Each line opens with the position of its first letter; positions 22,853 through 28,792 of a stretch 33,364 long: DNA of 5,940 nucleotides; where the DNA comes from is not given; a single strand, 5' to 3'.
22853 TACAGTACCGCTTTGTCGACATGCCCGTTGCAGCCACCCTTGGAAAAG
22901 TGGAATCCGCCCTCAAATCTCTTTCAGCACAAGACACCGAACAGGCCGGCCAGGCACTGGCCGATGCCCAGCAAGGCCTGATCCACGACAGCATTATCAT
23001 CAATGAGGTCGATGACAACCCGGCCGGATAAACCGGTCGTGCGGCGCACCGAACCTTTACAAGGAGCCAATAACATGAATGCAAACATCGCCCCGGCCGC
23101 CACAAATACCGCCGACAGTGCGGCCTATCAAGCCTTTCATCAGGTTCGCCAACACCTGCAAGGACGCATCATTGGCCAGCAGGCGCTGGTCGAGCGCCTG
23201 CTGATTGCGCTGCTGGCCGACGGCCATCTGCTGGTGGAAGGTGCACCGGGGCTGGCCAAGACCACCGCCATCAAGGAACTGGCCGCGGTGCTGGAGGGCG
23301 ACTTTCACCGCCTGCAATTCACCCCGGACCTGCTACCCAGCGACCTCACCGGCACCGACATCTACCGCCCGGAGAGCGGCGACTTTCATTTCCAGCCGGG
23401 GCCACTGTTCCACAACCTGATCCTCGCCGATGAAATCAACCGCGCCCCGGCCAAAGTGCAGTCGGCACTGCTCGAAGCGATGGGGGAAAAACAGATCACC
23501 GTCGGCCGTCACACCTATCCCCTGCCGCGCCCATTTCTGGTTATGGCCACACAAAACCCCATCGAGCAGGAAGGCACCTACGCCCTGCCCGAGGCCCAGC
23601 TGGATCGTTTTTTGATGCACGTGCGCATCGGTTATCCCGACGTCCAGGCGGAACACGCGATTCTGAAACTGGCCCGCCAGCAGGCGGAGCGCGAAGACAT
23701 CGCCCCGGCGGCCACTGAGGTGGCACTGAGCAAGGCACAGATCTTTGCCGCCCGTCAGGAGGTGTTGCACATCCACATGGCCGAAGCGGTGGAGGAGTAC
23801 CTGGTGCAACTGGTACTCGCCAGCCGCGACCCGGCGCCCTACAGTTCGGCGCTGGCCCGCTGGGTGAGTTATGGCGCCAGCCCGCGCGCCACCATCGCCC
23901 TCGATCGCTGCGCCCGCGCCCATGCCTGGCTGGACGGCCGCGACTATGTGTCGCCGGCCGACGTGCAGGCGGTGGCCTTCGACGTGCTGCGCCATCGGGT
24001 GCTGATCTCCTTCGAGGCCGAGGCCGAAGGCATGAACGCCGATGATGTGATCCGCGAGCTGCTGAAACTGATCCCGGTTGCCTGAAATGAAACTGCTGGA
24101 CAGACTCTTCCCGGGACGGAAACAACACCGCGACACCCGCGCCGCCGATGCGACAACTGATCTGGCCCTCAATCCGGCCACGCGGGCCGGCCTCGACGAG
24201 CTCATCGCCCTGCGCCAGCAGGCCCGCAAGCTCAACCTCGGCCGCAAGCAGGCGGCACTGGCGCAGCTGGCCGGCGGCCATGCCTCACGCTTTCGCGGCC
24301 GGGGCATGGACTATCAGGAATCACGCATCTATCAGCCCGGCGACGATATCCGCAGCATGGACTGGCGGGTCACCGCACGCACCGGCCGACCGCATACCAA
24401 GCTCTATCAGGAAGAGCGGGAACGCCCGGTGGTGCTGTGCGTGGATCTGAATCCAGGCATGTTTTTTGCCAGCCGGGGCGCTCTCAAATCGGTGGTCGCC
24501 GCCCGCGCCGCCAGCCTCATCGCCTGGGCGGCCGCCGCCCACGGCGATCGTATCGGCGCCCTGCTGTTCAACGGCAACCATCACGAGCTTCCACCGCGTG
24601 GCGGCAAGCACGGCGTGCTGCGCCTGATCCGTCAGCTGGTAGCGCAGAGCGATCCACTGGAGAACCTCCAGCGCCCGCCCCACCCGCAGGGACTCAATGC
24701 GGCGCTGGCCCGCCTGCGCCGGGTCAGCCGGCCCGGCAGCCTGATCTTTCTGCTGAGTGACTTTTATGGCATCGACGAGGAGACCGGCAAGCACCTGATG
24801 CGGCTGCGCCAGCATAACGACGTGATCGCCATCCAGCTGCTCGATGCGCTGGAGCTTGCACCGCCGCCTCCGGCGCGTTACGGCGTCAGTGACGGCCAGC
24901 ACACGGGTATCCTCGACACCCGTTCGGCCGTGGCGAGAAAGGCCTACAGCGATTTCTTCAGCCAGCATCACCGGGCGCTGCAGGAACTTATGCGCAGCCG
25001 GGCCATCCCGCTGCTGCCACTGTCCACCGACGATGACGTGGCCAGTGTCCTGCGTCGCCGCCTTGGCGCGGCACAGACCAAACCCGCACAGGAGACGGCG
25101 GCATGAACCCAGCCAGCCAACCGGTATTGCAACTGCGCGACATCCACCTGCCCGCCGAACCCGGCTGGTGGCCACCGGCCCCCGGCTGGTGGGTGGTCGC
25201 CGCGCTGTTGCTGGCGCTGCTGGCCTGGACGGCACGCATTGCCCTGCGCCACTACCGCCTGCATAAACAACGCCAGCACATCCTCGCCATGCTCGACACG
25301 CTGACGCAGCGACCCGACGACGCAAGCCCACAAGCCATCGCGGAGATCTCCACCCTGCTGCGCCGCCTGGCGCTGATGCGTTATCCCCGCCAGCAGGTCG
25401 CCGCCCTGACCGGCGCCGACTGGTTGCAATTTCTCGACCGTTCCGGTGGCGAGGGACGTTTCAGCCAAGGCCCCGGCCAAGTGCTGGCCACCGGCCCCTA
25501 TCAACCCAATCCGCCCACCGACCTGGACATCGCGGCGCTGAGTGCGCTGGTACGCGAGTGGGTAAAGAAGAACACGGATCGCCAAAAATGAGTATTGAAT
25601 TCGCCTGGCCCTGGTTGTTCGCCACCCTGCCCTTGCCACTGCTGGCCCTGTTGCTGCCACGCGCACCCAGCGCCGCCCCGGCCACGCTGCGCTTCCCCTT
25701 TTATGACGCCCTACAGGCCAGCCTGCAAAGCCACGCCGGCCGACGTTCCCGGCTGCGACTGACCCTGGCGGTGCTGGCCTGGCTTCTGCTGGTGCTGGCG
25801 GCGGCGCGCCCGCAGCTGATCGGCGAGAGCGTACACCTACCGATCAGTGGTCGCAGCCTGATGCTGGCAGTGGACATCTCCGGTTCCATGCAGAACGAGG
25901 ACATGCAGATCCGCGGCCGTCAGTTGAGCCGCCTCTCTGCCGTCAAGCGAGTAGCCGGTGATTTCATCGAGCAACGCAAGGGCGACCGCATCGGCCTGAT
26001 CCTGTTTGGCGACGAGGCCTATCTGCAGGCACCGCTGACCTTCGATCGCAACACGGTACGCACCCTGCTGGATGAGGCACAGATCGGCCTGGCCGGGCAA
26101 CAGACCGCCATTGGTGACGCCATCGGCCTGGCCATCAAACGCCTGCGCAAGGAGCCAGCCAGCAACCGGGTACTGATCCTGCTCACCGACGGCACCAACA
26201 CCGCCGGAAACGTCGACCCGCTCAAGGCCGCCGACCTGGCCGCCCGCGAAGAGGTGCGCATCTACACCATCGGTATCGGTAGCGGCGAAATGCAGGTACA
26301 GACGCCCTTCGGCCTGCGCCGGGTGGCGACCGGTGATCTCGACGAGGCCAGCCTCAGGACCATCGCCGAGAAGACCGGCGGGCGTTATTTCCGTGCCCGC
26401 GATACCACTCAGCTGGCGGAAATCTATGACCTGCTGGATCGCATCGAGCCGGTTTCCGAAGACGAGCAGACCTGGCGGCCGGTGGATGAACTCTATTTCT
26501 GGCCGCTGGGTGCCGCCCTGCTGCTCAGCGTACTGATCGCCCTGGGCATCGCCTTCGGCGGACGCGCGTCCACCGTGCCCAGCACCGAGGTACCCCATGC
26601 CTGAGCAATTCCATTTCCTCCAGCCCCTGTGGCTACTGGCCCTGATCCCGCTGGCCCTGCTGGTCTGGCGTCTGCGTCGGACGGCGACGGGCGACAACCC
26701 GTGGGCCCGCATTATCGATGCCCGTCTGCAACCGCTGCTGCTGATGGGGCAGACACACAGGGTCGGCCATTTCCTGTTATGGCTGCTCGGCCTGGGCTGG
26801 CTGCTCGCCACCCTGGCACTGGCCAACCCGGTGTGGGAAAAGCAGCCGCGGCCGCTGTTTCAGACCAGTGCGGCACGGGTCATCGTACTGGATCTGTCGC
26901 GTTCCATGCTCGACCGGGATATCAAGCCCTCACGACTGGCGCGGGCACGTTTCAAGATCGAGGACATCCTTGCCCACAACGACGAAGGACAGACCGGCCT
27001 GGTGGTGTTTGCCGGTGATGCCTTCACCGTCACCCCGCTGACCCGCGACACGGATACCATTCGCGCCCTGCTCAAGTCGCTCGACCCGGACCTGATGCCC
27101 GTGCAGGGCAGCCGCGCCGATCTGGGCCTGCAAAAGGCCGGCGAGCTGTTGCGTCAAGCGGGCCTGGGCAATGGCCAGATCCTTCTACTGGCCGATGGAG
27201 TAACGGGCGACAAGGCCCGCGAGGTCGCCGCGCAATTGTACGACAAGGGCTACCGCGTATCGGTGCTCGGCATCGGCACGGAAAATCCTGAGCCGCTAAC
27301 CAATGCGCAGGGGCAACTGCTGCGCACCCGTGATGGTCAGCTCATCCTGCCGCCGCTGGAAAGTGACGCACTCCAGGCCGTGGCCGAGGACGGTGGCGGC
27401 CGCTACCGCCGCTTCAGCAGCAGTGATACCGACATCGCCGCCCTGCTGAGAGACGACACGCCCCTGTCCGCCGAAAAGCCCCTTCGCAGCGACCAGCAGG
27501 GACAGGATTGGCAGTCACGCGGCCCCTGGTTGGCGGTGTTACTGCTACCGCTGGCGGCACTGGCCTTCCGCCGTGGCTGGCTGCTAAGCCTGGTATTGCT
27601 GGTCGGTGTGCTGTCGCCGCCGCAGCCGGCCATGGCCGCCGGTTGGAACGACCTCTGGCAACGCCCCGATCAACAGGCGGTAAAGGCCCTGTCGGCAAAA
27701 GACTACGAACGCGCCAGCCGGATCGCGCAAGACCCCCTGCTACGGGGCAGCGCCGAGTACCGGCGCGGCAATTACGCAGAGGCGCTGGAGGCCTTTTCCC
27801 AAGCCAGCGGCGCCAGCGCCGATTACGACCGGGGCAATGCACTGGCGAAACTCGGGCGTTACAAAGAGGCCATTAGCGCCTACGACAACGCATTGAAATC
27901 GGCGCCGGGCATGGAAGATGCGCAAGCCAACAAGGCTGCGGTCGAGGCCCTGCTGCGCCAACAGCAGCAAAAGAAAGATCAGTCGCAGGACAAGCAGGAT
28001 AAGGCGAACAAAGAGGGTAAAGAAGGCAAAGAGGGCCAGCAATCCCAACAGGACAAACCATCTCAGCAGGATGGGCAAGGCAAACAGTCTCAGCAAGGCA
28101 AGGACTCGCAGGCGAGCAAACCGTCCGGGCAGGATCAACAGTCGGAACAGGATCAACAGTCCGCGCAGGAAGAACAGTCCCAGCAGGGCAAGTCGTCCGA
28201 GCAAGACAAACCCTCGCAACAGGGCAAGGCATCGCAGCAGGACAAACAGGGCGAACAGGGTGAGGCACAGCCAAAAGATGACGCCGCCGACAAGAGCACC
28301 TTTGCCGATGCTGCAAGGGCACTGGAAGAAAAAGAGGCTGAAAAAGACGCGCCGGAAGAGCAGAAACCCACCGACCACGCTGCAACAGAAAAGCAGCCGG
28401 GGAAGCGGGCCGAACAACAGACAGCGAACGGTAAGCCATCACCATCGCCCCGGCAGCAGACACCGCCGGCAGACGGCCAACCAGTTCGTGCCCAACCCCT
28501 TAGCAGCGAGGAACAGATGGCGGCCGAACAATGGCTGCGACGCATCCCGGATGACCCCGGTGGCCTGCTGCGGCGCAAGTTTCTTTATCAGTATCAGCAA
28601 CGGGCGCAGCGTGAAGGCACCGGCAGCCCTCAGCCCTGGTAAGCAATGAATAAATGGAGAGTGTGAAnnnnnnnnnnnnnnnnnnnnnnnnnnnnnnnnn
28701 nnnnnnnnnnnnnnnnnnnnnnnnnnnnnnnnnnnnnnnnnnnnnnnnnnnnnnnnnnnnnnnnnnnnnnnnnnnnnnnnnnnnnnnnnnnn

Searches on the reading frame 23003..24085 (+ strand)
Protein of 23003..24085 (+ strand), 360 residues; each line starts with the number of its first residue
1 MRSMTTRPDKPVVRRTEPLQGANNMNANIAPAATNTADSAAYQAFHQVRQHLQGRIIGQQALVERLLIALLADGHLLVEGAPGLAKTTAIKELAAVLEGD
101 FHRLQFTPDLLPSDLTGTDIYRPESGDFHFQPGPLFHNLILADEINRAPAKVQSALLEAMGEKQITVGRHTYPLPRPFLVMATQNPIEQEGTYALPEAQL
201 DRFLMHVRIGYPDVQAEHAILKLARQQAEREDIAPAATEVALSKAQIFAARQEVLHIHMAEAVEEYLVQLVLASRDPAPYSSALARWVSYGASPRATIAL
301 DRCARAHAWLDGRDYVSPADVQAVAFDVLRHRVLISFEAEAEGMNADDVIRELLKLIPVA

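Call 21: search_protein_families(library=pfam, proteins=[window:23003-24085:+], max_evalue=0.001)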
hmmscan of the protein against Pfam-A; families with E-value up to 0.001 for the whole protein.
window:23003-24085:+ (360 aa): 6 families
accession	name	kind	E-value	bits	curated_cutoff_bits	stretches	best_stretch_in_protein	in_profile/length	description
PF07726.17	AAA_3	-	6.8e-63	210.8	27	1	75-205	1-131/131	ATPase family associated with various cellular activities (AAA)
PF17863.7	AAA_lid_2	-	1.7e-22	79.3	22.7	1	288-352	9-73/74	AAA lid domain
PF20030.5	bpMoxR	-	1.3e-18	67.3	27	1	45-231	3-188/205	MoxR domain in the MoxR-vWA-beta-propeller ternary systems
PF07728.20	AAA_5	-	8.6e-12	45.7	22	1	75-203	1-139/139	AAA domain (dynein-related subfamily)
PF00493.29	MCM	-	9.4e-05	22.1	23.3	1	69-187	53-174/224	MCM P-loop domain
PF01078.27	Mg_chelatase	-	0.00081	19.3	20.3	0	56-97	5-46/207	Magnesium chelatase, subunit ChlI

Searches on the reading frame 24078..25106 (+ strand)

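Call 21: search_protein_families(library=pfam, proteins=[window:24078-25106:+], max_evalue=0.001)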
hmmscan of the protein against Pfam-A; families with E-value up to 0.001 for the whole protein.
window:24078-25106:+ (342 aa): 1 family
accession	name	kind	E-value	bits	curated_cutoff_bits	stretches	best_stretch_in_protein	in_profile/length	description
PF01882.25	DUF58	-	1.5e-42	145.7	23.4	1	81-298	1-214/216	Protein of unknown function DUF58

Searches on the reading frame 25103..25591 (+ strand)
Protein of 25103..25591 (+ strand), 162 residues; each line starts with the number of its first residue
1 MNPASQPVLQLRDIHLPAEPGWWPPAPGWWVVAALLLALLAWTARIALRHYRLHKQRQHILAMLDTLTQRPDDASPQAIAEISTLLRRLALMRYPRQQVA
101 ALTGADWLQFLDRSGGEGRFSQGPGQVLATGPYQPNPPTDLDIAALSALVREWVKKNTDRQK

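Call 21: search_protein_families(library=pfam, proteins=[window:25103-25591:+], max_evalue=0.001)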
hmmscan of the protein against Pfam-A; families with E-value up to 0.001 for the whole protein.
window:25103-25591:+ (162 aa): 1 family
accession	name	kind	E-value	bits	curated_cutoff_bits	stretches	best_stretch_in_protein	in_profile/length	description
PF14316.11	DUF4381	-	4e-44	150.9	27.2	1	10-156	2-145/145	Domain of unknown function (DUF4381)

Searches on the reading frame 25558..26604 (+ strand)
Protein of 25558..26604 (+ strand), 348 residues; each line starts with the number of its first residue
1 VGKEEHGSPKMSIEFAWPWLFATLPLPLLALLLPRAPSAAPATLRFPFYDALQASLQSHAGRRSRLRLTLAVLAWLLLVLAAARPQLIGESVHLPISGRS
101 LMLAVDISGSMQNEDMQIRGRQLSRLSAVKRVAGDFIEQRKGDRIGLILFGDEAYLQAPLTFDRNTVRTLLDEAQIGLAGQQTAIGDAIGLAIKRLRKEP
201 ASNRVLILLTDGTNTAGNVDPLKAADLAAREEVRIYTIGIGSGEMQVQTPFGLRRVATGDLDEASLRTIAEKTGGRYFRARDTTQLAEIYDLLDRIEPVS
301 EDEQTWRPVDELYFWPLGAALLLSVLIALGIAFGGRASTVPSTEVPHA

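Call 21: search_protein_families(library=pfam, proteins=[window:25558-26604:+], max_evalue=0.001)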
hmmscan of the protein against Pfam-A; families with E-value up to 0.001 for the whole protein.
window:25558-26604:+ (348 aa): 4 families
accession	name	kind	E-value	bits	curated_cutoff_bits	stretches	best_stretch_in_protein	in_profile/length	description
PF00092.34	VWA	-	1.2e-24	87.9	23.8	1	101-291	2-173/174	von Willebrand factor type A domain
PF13519.12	VWA_2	-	6.9e-20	72.1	27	1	101-212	1-106/107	von Willebrand factor type A domain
PF06707.17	DUF1194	-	3.6e-07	30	27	1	175-246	88-160/206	Protein of unknown function (DUF1194)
PF01882.25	DUF58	-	1.2e-05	25.1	23.4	1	100-224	37-156/216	Protein of unknown function DUF58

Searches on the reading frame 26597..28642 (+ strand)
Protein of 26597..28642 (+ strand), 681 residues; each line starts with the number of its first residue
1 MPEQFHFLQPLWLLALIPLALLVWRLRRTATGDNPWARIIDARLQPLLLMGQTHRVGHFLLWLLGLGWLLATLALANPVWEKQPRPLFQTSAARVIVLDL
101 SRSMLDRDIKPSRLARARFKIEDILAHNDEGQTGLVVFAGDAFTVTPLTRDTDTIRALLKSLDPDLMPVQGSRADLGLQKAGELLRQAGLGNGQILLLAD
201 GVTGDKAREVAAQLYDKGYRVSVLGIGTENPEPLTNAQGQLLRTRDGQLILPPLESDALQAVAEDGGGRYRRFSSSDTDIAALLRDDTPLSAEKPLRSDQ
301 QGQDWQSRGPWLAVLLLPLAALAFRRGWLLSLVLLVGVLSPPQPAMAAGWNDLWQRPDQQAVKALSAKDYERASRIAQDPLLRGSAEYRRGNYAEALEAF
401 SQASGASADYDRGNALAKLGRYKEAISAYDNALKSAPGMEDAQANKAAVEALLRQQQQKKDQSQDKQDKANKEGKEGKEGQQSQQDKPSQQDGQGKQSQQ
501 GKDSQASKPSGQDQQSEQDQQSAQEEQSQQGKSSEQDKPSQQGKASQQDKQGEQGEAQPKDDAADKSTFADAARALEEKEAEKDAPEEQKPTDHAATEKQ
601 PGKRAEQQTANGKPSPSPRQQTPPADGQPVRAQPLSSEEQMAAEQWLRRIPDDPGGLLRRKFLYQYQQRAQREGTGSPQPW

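Call 21: search_protein_families(library=pfam, proteins=[window:26597-28642:+], max_evalue=0.001)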
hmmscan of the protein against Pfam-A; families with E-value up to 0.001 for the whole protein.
window:26597-28642:+ (681 aa): 9 families
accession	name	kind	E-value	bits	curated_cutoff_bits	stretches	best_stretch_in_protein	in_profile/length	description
PF13519.12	VWA_2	-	5.4e-16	59.6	27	1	95-201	2-106/107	von Willebrand factor type A domain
PF13432.12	TPR_16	-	1.3e-09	38.7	32.7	2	381-439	1-64/65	Tetratricopeptide repeat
PF07719.23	TPR_2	-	2.5e-09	37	27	1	410-437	5-32/34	Tetratricopeptide repeat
PF00515.34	TPR_1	-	6.8e-09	35.6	27.8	1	410-437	5-32/34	Tetratricopeptide repeat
PF00092.34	VWA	-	1.4e-08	35.6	23.8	1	95-234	3-147/174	von Willebrand factor type A domain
PF13414.12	TPR_11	-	1.4e-05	25.1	26.8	0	413-434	1-22/42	TPR repeat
PF13428.12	TPR_14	-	5.1e-05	24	23.5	0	410-447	5-42/44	Tetratricopeptide repeat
PF13371.12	TPR_9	-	5.2e-05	23.6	35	0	410-447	33-70/73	Tetratricopeptide repeat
PF13424.12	TPR_12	-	8.3e-05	23.1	30.1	0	406-434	3-31/77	Tetratricopeptide repeat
